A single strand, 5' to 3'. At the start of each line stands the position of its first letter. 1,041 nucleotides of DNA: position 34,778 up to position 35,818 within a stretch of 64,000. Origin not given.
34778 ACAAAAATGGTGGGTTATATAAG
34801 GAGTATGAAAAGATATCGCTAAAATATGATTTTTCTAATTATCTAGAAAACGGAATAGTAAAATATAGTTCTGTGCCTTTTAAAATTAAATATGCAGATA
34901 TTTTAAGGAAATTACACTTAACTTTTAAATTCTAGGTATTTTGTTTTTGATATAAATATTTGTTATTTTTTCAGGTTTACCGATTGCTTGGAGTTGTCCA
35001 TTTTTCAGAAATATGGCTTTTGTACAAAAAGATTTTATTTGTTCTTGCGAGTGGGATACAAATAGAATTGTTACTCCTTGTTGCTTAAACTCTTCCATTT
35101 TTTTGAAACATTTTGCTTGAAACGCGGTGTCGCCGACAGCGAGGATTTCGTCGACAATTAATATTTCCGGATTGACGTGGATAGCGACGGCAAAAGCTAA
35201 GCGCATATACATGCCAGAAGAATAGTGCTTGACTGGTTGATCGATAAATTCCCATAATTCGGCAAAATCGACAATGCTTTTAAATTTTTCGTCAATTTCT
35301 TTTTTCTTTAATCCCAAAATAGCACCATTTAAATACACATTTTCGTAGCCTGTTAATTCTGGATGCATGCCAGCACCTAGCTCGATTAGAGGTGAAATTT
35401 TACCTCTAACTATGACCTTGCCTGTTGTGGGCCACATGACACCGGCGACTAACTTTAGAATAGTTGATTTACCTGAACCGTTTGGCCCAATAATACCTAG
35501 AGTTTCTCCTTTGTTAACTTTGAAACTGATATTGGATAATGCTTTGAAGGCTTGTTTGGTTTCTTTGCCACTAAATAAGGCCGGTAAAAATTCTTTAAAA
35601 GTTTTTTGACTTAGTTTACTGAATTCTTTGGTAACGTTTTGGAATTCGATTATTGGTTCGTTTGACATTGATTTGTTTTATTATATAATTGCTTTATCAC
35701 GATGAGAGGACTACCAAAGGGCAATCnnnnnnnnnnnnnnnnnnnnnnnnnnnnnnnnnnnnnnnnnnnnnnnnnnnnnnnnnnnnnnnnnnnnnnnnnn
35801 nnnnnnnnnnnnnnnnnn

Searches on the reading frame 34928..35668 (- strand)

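Call 68: search_protein_families(library=pfam, proteins=[window:34928-35668:-], max_evalue=0.01)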
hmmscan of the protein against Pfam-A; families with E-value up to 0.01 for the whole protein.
window:34928-35668:- (247 aa): 8 families
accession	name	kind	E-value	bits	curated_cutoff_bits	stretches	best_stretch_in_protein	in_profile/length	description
PF00005.33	ABC_tran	-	1.1e-23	84.8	25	1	44-175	1-135/137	ABC transporter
PF13304.12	AAA_21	-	9.7e-06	26.3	27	1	58-74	3-19/304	AAA domain, putative AbiEii toxin, Type IV TA system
PF02463.25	SMC_N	-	3.6e-05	23.7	40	1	39-96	8-66/220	RecF/RecN/SMC N terminal domain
PF13555.12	AAA_29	-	6.9e-05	22.9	27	1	49-82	17-50/61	P-loop containing region of AAA domain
PF13476.12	AAA_23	-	0.00056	21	27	1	41-76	7-41/201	AAA domain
PF00004.35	AAA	-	0.0012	19.7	21.2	0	59-212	3-115/131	ATPase family associated with various cellular activities (AAA)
PF00270.35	DEAD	-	0.0019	18.4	26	0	53-205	13-157/167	DEAD/DEAH box helicase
PF13175.12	AAA_15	-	0.0037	17.4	32.1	1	41-73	11-42/374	AAA ATPase domain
